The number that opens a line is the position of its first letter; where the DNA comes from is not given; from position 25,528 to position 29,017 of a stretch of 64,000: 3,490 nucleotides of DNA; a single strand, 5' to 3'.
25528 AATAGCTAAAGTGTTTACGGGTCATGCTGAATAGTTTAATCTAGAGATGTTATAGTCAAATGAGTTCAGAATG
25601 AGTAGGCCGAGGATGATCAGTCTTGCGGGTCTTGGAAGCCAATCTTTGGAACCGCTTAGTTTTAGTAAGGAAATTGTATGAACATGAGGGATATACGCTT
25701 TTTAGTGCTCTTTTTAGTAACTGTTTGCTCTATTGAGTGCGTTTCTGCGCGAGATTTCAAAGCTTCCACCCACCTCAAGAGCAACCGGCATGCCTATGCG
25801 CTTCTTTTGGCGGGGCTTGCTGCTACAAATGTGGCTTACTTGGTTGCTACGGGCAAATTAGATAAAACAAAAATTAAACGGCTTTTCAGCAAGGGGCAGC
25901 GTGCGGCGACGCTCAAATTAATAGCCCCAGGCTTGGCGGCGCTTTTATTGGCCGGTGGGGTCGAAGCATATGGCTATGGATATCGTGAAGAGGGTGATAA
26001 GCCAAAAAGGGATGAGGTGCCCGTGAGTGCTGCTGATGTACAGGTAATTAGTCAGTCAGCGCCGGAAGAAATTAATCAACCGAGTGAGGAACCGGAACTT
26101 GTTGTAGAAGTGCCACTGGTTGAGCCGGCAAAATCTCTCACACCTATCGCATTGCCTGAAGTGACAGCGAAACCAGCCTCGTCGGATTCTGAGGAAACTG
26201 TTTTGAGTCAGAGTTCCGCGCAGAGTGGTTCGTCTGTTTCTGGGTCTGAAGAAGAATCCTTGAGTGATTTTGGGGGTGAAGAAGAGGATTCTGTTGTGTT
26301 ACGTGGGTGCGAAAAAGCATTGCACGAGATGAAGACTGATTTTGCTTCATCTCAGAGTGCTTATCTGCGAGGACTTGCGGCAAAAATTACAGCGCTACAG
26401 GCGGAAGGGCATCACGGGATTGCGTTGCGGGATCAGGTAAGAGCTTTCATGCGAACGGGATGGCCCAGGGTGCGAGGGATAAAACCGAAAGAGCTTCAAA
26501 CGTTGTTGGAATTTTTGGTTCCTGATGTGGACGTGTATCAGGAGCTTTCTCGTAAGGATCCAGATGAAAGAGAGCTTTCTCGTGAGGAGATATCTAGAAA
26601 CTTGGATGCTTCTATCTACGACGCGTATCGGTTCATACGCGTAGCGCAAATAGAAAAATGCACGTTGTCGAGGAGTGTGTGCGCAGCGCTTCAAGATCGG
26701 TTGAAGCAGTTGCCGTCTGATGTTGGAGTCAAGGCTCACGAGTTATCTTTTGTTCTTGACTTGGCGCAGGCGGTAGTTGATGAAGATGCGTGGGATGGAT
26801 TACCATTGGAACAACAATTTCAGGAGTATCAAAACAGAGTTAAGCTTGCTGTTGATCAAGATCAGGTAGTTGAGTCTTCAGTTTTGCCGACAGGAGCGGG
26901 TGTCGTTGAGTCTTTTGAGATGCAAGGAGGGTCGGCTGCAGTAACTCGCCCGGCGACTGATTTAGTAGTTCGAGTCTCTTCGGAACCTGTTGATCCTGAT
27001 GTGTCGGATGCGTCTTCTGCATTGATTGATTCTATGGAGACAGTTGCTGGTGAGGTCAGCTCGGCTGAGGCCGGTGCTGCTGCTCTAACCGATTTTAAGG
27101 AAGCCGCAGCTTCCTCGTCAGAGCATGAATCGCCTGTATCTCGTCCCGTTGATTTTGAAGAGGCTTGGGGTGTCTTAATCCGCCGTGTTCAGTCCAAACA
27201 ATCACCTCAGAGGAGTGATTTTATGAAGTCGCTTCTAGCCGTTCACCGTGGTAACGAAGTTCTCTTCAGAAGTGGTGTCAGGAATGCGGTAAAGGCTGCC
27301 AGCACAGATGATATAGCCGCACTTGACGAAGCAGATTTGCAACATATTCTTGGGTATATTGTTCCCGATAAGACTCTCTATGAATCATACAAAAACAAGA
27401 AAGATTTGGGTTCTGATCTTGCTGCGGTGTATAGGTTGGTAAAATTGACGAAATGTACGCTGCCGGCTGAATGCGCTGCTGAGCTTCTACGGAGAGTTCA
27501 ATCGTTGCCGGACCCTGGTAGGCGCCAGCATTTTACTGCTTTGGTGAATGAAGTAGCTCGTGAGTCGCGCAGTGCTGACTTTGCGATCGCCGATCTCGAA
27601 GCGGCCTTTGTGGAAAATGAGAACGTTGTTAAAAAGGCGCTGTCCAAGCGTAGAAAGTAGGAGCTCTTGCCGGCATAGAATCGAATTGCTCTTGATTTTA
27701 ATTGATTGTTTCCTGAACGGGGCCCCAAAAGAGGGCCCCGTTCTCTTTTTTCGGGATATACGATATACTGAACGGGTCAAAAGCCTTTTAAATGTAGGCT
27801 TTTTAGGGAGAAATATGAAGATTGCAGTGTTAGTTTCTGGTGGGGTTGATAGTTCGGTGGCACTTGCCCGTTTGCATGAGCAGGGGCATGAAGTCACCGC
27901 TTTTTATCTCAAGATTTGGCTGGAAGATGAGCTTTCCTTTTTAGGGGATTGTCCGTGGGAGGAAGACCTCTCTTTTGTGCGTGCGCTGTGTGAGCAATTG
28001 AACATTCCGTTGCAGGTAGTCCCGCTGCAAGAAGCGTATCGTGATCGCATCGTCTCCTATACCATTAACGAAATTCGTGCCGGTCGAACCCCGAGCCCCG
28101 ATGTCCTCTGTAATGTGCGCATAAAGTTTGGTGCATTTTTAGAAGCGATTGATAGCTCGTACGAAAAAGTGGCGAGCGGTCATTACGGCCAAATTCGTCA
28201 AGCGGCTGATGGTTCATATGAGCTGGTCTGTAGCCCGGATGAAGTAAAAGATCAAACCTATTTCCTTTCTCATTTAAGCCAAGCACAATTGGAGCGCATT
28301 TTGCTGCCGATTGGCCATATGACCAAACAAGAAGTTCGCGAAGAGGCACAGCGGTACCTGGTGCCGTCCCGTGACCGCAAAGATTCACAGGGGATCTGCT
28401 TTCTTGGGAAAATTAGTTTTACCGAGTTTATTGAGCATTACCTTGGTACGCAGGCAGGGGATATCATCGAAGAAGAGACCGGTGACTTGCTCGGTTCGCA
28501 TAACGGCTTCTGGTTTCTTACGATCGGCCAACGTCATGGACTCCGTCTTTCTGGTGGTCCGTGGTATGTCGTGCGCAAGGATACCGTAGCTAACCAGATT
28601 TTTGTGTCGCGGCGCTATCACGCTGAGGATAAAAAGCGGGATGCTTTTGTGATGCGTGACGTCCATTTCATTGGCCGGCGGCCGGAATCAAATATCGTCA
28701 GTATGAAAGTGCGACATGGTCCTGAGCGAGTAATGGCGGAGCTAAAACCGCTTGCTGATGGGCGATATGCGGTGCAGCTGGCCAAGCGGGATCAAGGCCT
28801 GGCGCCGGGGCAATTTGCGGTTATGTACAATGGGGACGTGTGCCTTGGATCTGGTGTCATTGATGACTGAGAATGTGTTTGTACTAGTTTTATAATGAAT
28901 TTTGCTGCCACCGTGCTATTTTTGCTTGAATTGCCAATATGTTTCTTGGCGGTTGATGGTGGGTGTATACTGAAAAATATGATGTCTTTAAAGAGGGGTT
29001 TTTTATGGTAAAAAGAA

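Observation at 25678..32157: Paralogous effector-like family sharing a conserved bilobed hydrophobic N-terminal module, fused to variable cargo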

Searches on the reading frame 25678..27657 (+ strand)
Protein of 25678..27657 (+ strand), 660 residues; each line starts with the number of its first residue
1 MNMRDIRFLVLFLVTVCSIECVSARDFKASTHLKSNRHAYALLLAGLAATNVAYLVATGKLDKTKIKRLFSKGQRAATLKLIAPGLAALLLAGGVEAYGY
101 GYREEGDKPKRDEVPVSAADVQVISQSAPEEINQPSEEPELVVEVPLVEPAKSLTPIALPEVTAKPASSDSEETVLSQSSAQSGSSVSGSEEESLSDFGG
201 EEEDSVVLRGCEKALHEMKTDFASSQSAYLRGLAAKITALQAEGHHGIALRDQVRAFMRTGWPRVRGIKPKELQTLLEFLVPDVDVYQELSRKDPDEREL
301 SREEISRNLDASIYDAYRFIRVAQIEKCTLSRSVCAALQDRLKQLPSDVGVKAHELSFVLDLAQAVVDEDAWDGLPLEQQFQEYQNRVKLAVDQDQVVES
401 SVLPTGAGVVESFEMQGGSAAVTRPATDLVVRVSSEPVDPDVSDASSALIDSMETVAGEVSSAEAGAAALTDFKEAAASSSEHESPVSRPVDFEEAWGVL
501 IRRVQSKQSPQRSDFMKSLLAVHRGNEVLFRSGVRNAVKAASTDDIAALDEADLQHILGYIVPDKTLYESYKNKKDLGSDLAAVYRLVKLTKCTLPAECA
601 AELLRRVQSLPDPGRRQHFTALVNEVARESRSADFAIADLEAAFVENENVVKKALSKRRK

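Call 4: search_protein_families(library=pfam, proteins=[window:25678-27657:+], max_evalue=0.1)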
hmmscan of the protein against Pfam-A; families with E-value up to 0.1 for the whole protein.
window:25678-27657:+ (660 aa): 1 family
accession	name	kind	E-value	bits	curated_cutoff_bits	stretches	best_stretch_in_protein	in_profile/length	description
PF21689.3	TorS_sensor_domain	-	0.007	16.3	27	0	479-532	180-233/275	Sensor protein TorS, sensor domain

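Call 5: search_protein_families(library=ncbifam, proteins=[window:25678-27657:+], max_evalue=0.1)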
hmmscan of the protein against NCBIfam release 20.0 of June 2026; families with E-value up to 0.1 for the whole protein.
window:25678-27657:+ (660 aa): 0 families

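Call 25: find_encoding_contigs(protein=window:25678-27657:+, flank=2000, max_places=4)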
Protein window:25678-27657:+ (660 aa): 1 contig read that carries it; 1 place shown.
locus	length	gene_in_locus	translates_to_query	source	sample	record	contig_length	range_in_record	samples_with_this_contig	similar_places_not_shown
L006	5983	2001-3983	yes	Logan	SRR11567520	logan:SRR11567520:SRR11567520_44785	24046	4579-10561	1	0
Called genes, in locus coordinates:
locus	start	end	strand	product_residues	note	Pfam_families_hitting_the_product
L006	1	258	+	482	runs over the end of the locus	-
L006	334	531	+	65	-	-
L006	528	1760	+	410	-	PF01773:Nucleos_tra2_N, PF07670:Gate, PF07662:Nucleos_tra2_C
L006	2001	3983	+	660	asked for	-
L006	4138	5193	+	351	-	PF03054:tRNA_Me_trans, PF20259:tRNA_Me_trans_M, PF20258:tRNA_Me_trans_C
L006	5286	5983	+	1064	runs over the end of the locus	-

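Call 92: search_solved_structures(query=window:25678-27657:+, max_evalue=0.1)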
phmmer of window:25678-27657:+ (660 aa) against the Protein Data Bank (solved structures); distinct sequences matched with E-value up to 0.1: 0.

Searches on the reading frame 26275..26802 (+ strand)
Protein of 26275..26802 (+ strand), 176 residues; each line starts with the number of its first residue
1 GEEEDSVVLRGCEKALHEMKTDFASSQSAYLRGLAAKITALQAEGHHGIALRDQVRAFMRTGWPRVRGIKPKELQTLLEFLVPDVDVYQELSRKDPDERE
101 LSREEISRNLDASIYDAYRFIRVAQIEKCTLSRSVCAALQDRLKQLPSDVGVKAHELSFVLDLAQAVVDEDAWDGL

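Call 59: search_protein_families(library=pfam, alignment_id=A5, max_evalue=1)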
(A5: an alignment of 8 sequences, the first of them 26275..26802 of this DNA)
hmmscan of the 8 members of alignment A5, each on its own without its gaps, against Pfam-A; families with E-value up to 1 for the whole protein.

A. member 1, window:26275-26802:+ (176 aa): 0 families

B. families by the number of members that match (of 8 scanned): 5 families
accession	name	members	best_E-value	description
PF21689.3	TorS_sensor_domain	1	0.0011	Sensor protein TorS, sensor domain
PF20310.4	HTH_Tnp_2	1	0.05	Transposon related HTH domain protein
PF25122.1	DUF7815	1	0.059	Domain of unknown function (DUF7815)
PF22409.2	TopoV_HHH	1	0.14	Topoisomerase V, HHH domain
PF17909.6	Htr2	1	0.24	Htr2 transmembrane domain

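Call 60: find_homologous_proteins(query=A5, max_evalue=0.001)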
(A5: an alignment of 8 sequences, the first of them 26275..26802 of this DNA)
Query A5 (8 sequences): 8000 candidates shared short words with the query, none scored E <= 0.001.

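Call 65: predict_structure(alignment_id=A5)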
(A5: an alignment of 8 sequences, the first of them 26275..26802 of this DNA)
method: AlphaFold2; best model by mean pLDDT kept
length: 176 residues; sequences in the alignment: 8
mean_pLDDT: 83.2   pTM: 0.81
mean pLDDT of the five models: 83.2, 82.0, 75.1, 71.9, 71.4
residues with pLDDT >= 90: 65; 70-90: 86; 50-70: 17; < 50: 8
segments of 3 or more residues with pLDDT < 50: 1-5, 174-176
pLDDT, mean of each block of 10 residues (from residue 1): 54 88 92 95 91 91 86 93 87 64 78 90 89 89 84 85 77 50
secondary structure, 60 per line:
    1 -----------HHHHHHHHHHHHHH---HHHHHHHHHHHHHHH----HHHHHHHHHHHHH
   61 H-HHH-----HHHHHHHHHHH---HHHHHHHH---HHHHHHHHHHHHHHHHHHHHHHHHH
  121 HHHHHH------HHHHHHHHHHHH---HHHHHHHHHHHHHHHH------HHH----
elements in order: H12-25 H29-43 H48-61 H71-81 H85-92 H96-126 H133-144 H148-163

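Call 67: fold_search(model_id=the predicted structure, library=pdb)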
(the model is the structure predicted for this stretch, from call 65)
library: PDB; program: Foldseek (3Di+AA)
matches with E <= 10: 619; with E <= 0.001: 0
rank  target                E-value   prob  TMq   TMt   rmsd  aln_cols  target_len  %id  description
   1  5ok9_F                9.3e-02  0.30  0.19  0.15  16.7       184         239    9  CH1 chimera of human 14-3-3 sigma with the HSPB6 phosphopeptide in a conformation with swapped phosphopeptides (released 2017-10-11)
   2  5hf3_A                1.0e-01  0.33  0.20  0.17  17.3       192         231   12  Crystal structure of C-terminal modified Tau peptide-hybrid 201D with 14-3-3sigma (released 2016-01-27)
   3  3t0l                  1.1e-01  0.33  0.21  0.17  16.9       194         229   10  Small-molecule inhibitors of 14-3-3 protein-protein interactions from virtual screening (released 2012-12-26)
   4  8c2e_A                1.1e-01  0.33  0.21  0.17  17.3       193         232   11  Structure of 14-3-3 sigma delta C with electrophilic peptide 4IEA-5 (released 2023-11-01)
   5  8rrk_B                1.4e-01  0.30  0.20  0.16  16.9       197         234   12  14-3-3 sigma complexed with an optimized phosphopeptide (released 2025-02-12)
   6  2b05_F                1.4e-01  0.30  0.20  0.16  16.3       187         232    8  Crystal Structure of 14-3-3 gamma in complex with a phosphoserine peptide (released 2005-10-11)
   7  5ulo_B                1.5e-01  0.28  0.20  0.16  15.5       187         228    9  Crystal Structure of 14-3-3 zeta in Complex with a Serine 124-phosphorylated TBC1D7 peptide (released 2018-01-31)
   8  3p1p_A                1.5e-01  0.25  0.18  0.15  15.8       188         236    9  Crystal structure of human 14-3-3 sigma C38N/N166H in complex with TASK-3 peptide (released 2011-10-12)
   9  4qli_A                1.5e-01  0.25  0.20  0.16  17.4       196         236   11  A novel phospho-switch in the linker region of the snail zinc finger protein which regulates 14-3-3 association, DNA b (released 2015-06-17)
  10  1o9c                  1.6e-01  0.20  0.19  0.15  17.6       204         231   12  Structural view of a fungal toxin acting on a 14-3-3 regulatory complex (released 2003-03-06)
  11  2b05_A                1.6e-01  0.25  0.20  0.17  17.4       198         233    9  Crystal Structure of 14-3-3 gamma in complex with a phosphoserine peptide (released 2005-10-11)
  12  3lw1_A                1.7e-01  0.28  0.21  0.17  17.4       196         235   12  Binary complex of 14-3-3 sigma and p53 pT387-peptide (released 2010-03-23)
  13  5ltw_E                1.7e-01  0.23  0.20  0.17  17.2       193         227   11  Complex of human 14-3-3 sigma CLU1 mutant with phosphorylated heat shock protein B6 (released 2017-02-01)
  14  6siq_A                1.8e-01  0.25  0.20  0.17  16.9       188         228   11  Fragment AZ-012 binding at the p53pT387/14-3-3 sigma interface (released 2020-06-17)
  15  7obl_A                1.8e-01  0.25  0.21  0.17  17.1       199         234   11  Crystal structure of 14-3-3 sigma in complex with PKR phosphopeptide and stabilizer Fusicoccin-A (released 2022-05-04)
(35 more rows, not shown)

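Call 77: fold_search(model_id=the predicted structure, library=viral)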
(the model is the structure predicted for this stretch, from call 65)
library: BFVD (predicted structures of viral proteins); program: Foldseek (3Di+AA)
matches with E <= 10: 401; with E <= 0.001: 0
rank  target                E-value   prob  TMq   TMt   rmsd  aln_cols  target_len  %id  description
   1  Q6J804                5.1e-01  0.21  0.24  0.06  18.7       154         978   10  Pas27 [Actinoplanes phage phiAsp2]
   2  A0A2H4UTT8            5.1e-01  0.20  0.25  0.13  21.5       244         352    8  Uncharacterized protein [Bodo saltans virus]
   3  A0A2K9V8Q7            5.1e-01  0.15  0.23  0.10  14.4       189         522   11  Uncharacterized protein [Bandra megavirus]
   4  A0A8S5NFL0            5.4e-01  0.66  0.36  0.20   9.1       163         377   14  Minor tail protein [Myoviridae sp. ct0wg9]
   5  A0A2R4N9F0            5.4e-01  0.35  0.30  0.19  24.5       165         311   10  (no name in the UniProt tables at hand)
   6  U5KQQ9                6.5e-01  0.30  0.34  0.29  14.8       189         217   13  (no name in the UniProt tables at hand)
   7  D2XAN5                6.5e-01  0.13  0.21  0.20  13.8       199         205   14  Uncharacterized protein [Marseillevirus marseillevirus]
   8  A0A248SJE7            6.8e-01  0.13  0.19  0.18  17.9       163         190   13  (no name in the UniProt tables at hand)
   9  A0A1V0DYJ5            7.1e-01  0.25  0.30  0.17  14.8       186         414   12  (no name in the UniProt tables at hand)
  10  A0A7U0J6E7            7.5e-01  0.18  0.24  0.25  13.8       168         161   15  (no name in the UniProt tables at hand)
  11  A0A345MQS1            7.8e-01  0.13  0.23  0.20  16.7       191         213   12  (no name in the UniProt tables at hand)
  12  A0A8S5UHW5            8.6e-01  0.09  0.18  0.17  16.3       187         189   13  Uncharacterized protein [Myoviridae sp. ctu2j3]
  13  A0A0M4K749            9.0e-01  0.14  0.25  0.23  18.4       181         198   15  (no name in the UniProt tables at hand)
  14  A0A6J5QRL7            9.0e-01  0.12  0.24  0.11  22.2       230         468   11  Uncharacterized protein [uncultured Caudovirales phage]
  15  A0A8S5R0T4            1.0e+00  0.28  0.26  0.35  11.8       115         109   15  Manganese cluster peptide cofactor [Siphoviridae sp. ctyvQ1]
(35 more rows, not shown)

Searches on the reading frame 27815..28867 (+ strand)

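Call 18: search_protein_families(library=pfam, proteins=[window:27815-28867:+], max_evalue=0.001)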
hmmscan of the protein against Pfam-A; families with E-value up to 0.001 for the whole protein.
window:27815-28867:+ (351 aa): 3 families
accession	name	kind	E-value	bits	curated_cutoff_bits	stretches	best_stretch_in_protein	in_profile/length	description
PF03054.22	tRNA_Me_trans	-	1e-68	231.4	20.6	1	1-199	1-202/202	tRNA methyl transferase HUP domain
PF20259.3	tRNA_Me_trans_M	-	2.7e-23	81.7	27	1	204-266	2-66/66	tRNA methyl transferase PRC-barrel domain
PF20258.4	tRNA_Me_trans_C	-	2.5e-18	66.6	20.6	1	276-349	2-77/77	Aminomethyltransferase beta-barrel domain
